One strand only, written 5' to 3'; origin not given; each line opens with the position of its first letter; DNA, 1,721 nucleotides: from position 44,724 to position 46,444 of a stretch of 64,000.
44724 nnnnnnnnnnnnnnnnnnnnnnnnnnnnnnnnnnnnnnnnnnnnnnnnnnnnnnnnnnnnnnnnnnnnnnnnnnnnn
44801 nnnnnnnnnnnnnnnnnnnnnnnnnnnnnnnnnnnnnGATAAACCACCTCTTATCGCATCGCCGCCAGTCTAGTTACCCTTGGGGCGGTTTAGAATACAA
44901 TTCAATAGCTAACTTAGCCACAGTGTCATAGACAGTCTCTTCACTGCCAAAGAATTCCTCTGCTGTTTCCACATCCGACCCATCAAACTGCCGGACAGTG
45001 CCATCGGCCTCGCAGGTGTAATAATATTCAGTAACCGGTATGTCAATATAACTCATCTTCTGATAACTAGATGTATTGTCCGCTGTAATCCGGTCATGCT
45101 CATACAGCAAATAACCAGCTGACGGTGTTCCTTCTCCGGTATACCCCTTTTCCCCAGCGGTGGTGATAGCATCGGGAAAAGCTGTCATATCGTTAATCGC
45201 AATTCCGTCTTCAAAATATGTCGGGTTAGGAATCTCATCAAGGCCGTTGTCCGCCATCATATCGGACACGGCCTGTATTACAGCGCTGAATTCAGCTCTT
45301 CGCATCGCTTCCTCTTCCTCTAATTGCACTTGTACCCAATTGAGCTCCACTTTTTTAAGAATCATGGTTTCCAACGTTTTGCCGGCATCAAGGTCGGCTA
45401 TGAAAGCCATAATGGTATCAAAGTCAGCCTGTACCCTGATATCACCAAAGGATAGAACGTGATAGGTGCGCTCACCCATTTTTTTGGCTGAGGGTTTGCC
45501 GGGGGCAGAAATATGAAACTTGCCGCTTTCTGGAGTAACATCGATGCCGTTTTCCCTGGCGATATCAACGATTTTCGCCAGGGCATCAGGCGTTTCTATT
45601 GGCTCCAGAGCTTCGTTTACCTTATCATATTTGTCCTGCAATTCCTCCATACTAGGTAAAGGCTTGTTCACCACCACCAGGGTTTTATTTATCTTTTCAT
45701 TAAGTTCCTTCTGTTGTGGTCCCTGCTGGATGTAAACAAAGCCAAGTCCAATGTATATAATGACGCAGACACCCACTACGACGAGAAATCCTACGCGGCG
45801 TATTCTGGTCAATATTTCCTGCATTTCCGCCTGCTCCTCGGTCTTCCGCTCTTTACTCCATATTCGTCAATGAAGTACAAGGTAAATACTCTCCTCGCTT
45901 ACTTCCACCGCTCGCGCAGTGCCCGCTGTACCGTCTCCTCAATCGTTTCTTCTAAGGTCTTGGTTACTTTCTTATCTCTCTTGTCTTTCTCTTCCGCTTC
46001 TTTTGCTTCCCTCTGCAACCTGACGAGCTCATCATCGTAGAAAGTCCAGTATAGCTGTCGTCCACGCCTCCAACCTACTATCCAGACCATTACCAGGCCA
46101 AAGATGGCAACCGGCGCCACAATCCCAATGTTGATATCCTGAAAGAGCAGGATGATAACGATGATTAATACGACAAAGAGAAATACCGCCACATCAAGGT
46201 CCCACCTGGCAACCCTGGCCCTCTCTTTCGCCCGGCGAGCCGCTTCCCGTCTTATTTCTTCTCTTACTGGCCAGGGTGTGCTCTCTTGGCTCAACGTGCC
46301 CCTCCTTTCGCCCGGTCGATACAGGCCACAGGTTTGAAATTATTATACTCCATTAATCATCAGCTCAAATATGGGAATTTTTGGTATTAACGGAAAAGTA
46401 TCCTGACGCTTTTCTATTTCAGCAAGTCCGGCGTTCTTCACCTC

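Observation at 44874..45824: PilO-like alignment protein carrying a C-terminal domain that resembles the major-pilin head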

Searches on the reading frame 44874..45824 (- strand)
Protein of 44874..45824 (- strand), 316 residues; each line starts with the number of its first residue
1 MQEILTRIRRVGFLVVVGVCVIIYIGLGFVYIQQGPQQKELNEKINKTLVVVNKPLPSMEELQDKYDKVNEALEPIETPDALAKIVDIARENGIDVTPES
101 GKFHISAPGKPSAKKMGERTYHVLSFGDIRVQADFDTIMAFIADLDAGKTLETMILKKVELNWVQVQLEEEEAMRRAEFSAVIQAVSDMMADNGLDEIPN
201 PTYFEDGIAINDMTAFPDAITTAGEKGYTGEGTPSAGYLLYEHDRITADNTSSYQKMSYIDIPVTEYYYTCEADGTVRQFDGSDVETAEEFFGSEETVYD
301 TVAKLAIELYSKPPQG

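Call 7: search_protein_families(library=pfam, proteins=[window:44874-45824:-], max_evalue=1)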
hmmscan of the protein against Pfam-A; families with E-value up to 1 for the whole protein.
window:44874-45824:- (316 aa): 4 families
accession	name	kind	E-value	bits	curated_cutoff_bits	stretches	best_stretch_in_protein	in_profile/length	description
PF21808.2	Dynamin-like_hel_bact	-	0.031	13.9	28.3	1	4-72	263-325/373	Bacterial dynamin-like protein, helical domain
PF03979.19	Sigma70_r1_1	-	0.1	13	22.5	1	66-101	22-58/81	Sigma-70 factor, region 1.1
PF24060.1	DUF7361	-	0.16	12.7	29.5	1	228-276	6-55/95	Domain of unknown function (DUF7361)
PF13380.12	CoA_binding_2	-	0.25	12.2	22.8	0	117-179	42-100/116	CoA binding domain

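Call 8: search_protein_families(library=ncbifam, proteins=[window:44874-45824:-], max_evalue=1)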
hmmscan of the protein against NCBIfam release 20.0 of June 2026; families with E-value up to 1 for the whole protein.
window:44874-45824:- (316 aa): 1 family
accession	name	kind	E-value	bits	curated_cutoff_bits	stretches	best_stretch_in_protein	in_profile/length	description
NF038287.2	Amuc_1100_fam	equivalog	0.022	14.2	180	1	15-76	12-78/326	Amuc_1100 family pilus-like protein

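Call 9: find_homologous_proteins(query=window:44874-45824:-, max_evalue=0.001)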
Query window:44874-45824:- (316 aa): 298 proteins with E <= 0.001 among 1360 candidates; the best 120 are listed.
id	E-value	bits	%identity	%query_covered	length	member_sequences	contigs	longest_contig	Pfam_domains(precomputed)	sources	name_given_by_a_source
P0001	4.8e-206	701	100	100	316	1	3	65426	-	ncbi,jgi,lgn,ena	-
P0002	1.4e-167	575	80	100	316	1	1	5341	-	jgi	jgi:hypothetical protein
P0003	1.3e-164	565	79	100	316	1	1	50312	-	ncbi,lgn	-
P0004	2.3e-164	564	81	100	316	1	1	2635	-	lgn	-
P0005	6.5e-163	559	78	100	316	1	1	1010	-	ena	-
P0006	1.2e-160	552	79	100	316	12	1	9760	-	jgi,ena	-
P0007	1.4e-157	542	74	100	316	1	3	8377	-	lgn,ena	-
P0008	1.9e-156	538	74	100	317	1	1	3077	-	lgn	-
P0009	3.5e-154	531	75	100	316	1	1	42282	-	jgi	jgi:hypothetical protein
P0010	1.5e-150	519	72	100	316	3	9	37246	-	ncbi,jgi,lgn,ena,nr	ncbi:MAG TPA: hypothetical protein G4O20_07645 [Dehalococcoidia bacterium]|nr:hypothetical protein [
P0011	2.2e-150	518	72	100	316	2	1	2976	-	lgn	-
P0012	1.1e-148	513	71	100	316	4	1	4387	-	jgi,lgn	-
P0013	3.9e-148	511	71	100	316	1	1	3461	-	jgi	jgi:hypothetical protein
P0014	1.3e-147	509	71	100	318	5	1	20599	-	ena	-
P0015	4.1e-147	508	71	100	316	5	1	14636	-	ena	-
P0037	1.0e-138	480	54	93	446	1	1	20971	-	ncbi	-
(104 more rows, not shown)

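Call 17: predict_structure(alignment_id=A1)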
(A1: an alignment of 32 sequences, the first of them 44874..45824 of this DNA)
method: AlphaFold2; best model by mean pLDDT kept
length: 316 residues; sequences in the alignment: 32
mean_pLDDT: 64.5   pTM: 0.46
mean pLDDT of the five models: 64.5, 62.7, 59.4, 57.7, 55.7
residues with pLDDT >= 90: 11; 70-90: 130; 50-70: 100; < 50: 75
segments of 3 or more residues with pLDDT < 50: 48-56, 199-260
pLDDT, mean of each block of 10 residues (from residue 1): 56 69 62 53 49 50 66 78 88 87 87 80 87 86 76 80 79 76 70 57 34 37 40 37 33 39 58 65 64 66 87 70
secondary structure, 60 per line:
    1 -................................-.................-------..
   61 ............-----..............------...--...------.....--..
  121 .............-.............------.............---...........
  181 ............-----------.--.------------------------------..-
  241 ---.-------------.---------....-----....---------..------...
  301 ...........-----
elements in order: H2-33 H35-51 H59-72 H78-91 E103-105 E112-116 E119-133 H135-147 E154-166 H170-192 E268-271 E277-280 E298-311

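Call 18: search_solved_structures(query=A1, max_evalue=10, show_alignments=2)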
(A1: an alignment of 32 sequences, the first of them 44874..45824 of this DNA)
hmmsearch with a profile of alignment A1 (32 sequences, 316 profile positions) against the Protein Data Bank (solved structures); distinct sequences matched with E-value up to 10: 0.

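Call 21: find_encoding_contigs(protein=P0037, flank=10000, max_places=2)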
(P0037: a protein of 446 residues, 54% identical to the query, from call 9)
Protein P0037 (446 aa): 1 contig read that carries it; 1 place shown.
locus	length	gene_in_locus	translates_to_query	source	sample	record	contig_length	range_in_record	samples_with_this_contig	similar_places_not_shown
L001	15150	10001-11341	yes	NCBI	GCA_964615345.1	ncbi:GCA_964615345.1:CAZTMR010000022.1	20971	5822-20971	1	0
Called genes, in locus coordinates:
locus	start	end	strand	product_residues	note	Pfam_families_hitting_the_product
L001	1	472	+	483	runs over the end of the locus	PF01425:Amidase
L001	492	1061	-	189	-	PF01227:GTP_cyclohydroI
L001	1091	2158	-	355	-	PF00291:PALP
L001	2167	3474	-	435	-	PF03447:NAD_binding_3, PF00742:Homoserine_dh, PF01842:ACT, PF22629:ACT_AHAS_ss (weak)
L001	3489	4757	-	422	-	PF13623:SurA_N_2 (weak), PF13624:SurA_N_3 (weak), PF13616:Rotamase_3, PF00639:Rotamase (weak)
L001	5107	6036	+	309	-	-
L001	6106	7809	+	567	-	PF05157:MshEN, PF00437:T2SSE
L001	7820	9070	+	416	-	PF28597:T2SSF_N, PF00482:T2SSF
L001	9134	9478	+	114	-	-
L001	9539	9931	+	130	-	-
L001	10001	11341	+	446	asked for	-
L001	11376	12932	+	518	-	-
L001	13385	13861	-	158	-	PF07963:N_methyl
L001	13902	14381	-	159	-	PF07963:N_methyl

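Call 22: fold_search(model_id=the predicted structure, library=pdb)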
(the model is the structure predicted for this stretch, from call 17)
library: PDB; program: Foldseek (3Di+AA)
matches with E <= 10: 148; with E <= 0.001: 0
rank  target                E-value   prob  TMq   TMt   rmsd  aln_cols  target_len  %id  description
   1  2rjz_B                1.9e-01  0.84  0.20  0.42   5.2       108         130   13  Crystal structure of the type 4 fimbrial biogenesis protein PilO from Pseudomonas aeruginosa (released 2007-11-06)
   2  2rjz_A                3.3e-01  0.89  0.21  0.46   5.3       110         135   16  Crystal structure of the type 4 fimbrial biogenesis protein PilO from Pseudomonas aeruginosa (released 2007-11-06)
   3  9m6x_M                3.5e-01  0.38  0.19  0.37   6.0       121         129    8  Cryo-EM structure of bacteriophage NF5 neck (released 2025-12-17)
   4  1pp0_B                5.3e-01  0.08  0.15  0.23  25.8       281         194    9  volvatoxin A2 in monoclinic crystal (released 2004-08-24)
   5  4quq                  6.3e-01  0.04  0.10  0.08  21.0       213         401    8  Crystal structure of stachydrine demethylase in complex with azide (released 2015-07-15)
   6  2w68_A                7.5e-01  0.01  0.08  0.11  24.9       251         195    7  ENHANCING THE RECEPTOR AFFINITY OF THE SIALIC ACID-BINDING DOMAIN OF VIBRIO CHOLERAE SIALIDASE THROUGH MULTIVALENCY (released 2008-12-30)
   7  9rku_A1               9.0e-01  0.08  0.11  0.09  26.7       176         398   12  Agrobacterium phage 7-7-1 baseplate (released 2025-12-10)
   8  2ikk_A                9.0e-01  0.02  0.09  0.15  21.6       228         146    8  Structural Genomics, the crystal structure of the C-terminal domain of Yurk from Bacillus subtilis subsp. subtilis str (released 2006-10-31)
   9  9m6x_P                1.0e+00  0.25  0.20  0.41   5.4       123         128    9  Cryo-EM structure of bacteriophage NF5 neck (released 2025-12-17)
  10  3fzb_I                1.1e+00  0.09  0.14  0.27   7.3       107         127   11  Crystal structure of the tail terminator protein from phage lambda (gpU-WT) (released 2009-05-26)
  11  5n8q_A                1.1e+00  0.02  0.07  0.11  23.2       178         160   11  Structure of truncated Norcoclaurine Synthase from Thalictrum flavum (released 2017-09-27)
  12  5wax_B                1.1e+00  0.03  0.10  0.11  23.7       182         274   10  Crystal Structure of Sugarcane SAPK10 (serine/threonine-protein kinase 10) (released 2018-08-15)
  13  4qup                  1.1e+00  0.02  0.10  0.08  20.9       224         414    8  Crystal structure of stachydrine demethylase with N-methyl proline from low X-ray dose composite datasets (released 2015-07-15)
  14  5n8q_B                1.3e+00  0.01  0.08  0.11  22.9       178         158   10  Structure of truncated Norcoclaurine Synthase from Thalictrum flavum (released 2017-09-27)
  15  4wy9                  1.3e+00  0.01  0.08  0.08  24.2       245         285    7  Crystal structure of the periplasmic sensory domain of the Campylobacter jejuni chemoreceptor Tlp1 (released 2016-03-09)
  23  1uv7_B                1.8e+00  0.21  0.13  0.46   5.9        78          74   13  periplasmic domain of EpsM from Vibrio cholerae (released 2004-04-23)
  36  1uv7_A                2.6e+00  0.16  0.13  0.45   6.0        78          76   13  periplasmic domain of EpsM from Vibrio cholerae (released 2004-04-23)
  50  5uvr                  3.7e+00  0.04  0.12  0.29   8.1        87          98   14  The core region of PilO from the type IV pilus system of Pseudomonas aeruginosa (released 2018-02-21)
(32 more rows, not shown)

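Call 29: find_related_loci(query=A1, collection=genome_contigs, flank=8000)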
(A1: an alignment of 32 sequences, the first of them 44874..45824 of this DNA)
Query A1 (316 aa) in genome_contigs; peptide patterns used: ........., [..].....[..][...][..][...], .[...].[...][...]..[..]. (x = any residue, [..] = any of these).
96 stretches matched a pattern; 41 encode a relative of the query (tblastn E <= 1e-3); 41 distinct loci.
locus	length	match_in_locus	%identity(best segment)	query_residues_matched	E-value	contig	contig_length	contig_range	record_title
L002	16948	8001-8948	79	1-316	3e-166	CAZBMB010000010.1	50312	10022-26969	MAG TPA_asm: uncultured Dehalococcoidaceae bacterium isolate binchicken_co178_264 genome assembly, contig: NODE_1163_len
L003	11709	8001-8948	80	1-316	2e-165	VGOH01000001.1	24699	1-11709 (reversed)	MAG: Chloroflexi bacterium isolate K_DeepCast_250m_mx_116 K_DeepCast_250m_mx_116_Ga0194125_10003640, whole genome shotgu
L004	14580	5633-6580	72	1-316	2e-159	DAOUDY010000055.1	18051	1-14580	MAG TPA_asm: Dehalococcoidales bacterium isolate N2_108 k133_1071757, whole genome shotgun sequence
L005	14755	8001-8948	72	1-316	3e-159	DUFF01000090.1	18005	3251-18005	MAG TPA_asm: Dehalococcoidia bacterium isolate W80 Contig90, whole genome shotgun sequence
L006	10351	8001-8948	70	1-316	4e-152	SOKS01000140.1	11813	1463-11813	MAG: Dehalococcoidia bacterium isolate E44_bin89 NODE_2263_length_11813_cov_16.299456, whole genome shotgun sequence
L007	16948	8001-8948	67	1-316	3e-148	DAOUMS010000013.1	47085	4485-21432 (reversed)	MAG TPA_asm: Dehalococcoidales bacterium isolate W92_256 k127_606197, whole genome shotgun sequence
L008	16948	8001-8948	66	1-316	2e-145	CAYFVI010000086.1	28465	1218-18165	MAG TPA_asm: uncultured Dehalococcoidaceae bacterium isolate ERP108616_co1_214 genome assembly, contig: k119_442724, who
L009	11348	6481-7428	62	1-316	1e-136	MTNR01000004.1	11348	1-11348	MAG: Dehalococcoides sp. JdFR-56 JGI24020J35080_1001652, whole genome shotgun sequence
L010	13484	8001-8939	62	1-313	1e-135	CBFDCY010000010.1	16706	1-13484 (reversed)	MAG TPA_asm: uncultured Dehalococcoidia bacterium isolate SRR26215686_concoct_163 genome assembly, contig: ERZ25073477.1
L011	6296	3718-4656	62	1-313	1e-134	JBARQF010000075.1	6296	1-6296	MAG: Dehalococcoidales bacterium isolate MFD13432_ilm_asm_bin21 k127_96391, whole genome shotgun sequence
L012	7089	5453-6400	58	1-316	2e-127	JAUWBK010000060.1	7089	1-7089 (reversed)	MAG: Dehalococcoidia bacterium isolate CSMAG_1318 CSMAG_1318_k141_1729410_length_7089_cov_28.6115, whole genome shotgun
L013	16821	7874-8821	65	1-316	1e-144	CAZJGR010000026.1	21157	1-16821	MAG TPA_asm: uncultured Dehalococcoidaceae bacterium isolate binchicken_co376_99 genome assembly, contig: NODE_2296_leng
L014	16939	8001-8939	55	1-313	5e-118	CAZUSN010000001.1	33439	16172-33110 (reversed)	MAG TPA_asm: uncultured Dehalococcoidaceae bacterium isolate binchicken_co124_334 genome assembly, contig: NODE_426_leng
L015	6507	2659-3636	53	1-316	1e-116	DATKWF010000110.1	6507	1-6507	MAG TPA_asm: Dehalococcoidales bacterium isolate SMAG_U14155 k141_4735346, whole genome shotgun sequence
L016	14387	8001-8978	53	1-316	3e-115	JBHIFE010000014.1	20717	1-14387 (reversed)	MAG: Dehalococcoidales bacterium isolate b1.sp3_bin.55 NODE_536_length_20717_cov_5.961862, whole genome shotgun sequence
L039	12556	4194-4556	57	170-291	1e-40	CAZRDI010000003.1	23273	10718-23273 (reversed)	MAG TPA_asm: uncultured Dehalococcoidales bacterium isolate binchicken_co228_397 genome assembly, contig: NODE_2899_leng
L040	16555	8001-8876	31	39-316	5e-32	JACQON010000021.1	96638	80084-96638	MAG: Chloroflexi bacterium isolate NC_groundwater_1282_Ag_S-0.2um_56_118 S_p2_S4_coassembly_k141_2477345, whole genome s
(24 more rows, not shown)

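Call 70: search_protein_families(library=pfam, proteins=[L040:7926-8768:+, L039:3336-4565:+], max_evalue=0.001)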
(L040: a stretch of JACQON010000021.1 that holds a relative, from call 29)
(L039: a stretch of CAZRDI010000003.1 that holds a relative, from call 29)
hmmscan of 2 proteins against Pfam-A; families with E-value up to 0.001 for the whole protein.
L040:7926-8768:+ (280 aa): 2 families
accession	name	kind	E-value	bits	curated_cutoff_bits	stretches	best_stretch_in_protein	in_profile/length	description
PF13676.11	TIR_2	-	3.5e-13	50.5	28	1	9-124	1-116/122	TIR domain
PF01582.25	TIR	-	3.5e-05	24.1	21.3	1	20-69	16-65/179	TIR domain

L039:3336-4565:+ (409 aa): 1 family
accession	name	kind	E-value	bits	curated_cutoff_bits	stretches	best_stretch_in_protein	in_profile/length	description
PF20316.5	DUF6612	-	1.3e-11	45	23.7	1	28-279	2-236/237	Family of unknown function (DUF6612)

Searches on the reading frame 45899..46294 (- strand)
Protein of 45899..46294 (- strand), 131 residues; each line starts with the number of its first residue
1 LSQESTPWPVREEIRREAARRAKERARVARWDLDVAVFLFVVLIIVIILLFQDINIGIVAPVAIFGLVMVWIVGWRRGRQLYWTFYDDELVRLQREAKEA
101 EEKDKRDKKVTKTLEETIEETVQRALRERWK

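Call 7: search_protein_families(library=pfam, proteins=[window:45899-46294:-], max_evalue=1)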
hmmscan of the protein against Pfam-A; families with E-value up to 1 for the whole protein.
window:45899-46294:- (131 aa): 5 families
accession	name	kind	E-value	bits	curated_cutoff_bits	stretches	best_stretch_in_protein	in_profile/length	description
PF17240.7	DUF5313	-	0.0018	19.2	27.4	1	8-107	19-116/123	Family of unknown function (DUF5313)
PF11992.13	TgpA_N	-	0.0098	15.4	30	1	30-79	100-154/333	TgpA N-terminal domain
PF19744.4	DUF6232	-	0.015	16.2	27.4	1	14-83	20-85/117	Family of unknown function (DUF6232)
PF11026.13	DUF2721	-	0.086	13.2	28.3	1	12-71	47-108/129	Protein of unknown function (DUF2721)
PF00487.30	FA_desaturase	-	0.092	12.9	29.7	1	13-73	121-179/253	Fatty acid desaturase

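Call 8: search_protein_families(library=ncbifam, proteins=[window:45899-46294:-], max_evalue=1)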
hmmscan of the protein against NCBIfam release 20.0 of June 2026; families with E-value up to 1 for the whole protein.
window:45899-46294:- (131 aa): 5 families
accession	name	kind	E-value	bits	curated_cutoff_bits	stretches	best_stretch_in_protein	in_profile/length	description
TIGR02762.1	TraL_TIGR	equivalog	0.00054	20.6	30.95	1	23-83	10-66/95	type IV conjugative transfer system protein TraL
NF009136.0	PRK12489.1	subfamily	0.017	13.9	396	1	58-122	176-234/444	anaerobic C4-dicarboxylate transporter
NF058603.1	SCO2097_fam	equivalog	0.22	11.9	110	1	23-116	32-122/129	SCO2097 family morphological protein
NF033634.1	SLATT_1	domain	0.51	10.3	41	1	13-125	9-128/132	SLATT domain-containing protein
NF038277.1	accessory_MacP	equivalog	0.77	10.3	45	1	21-51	63-93/98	cell wall synthase accessory phosphoprotein MacP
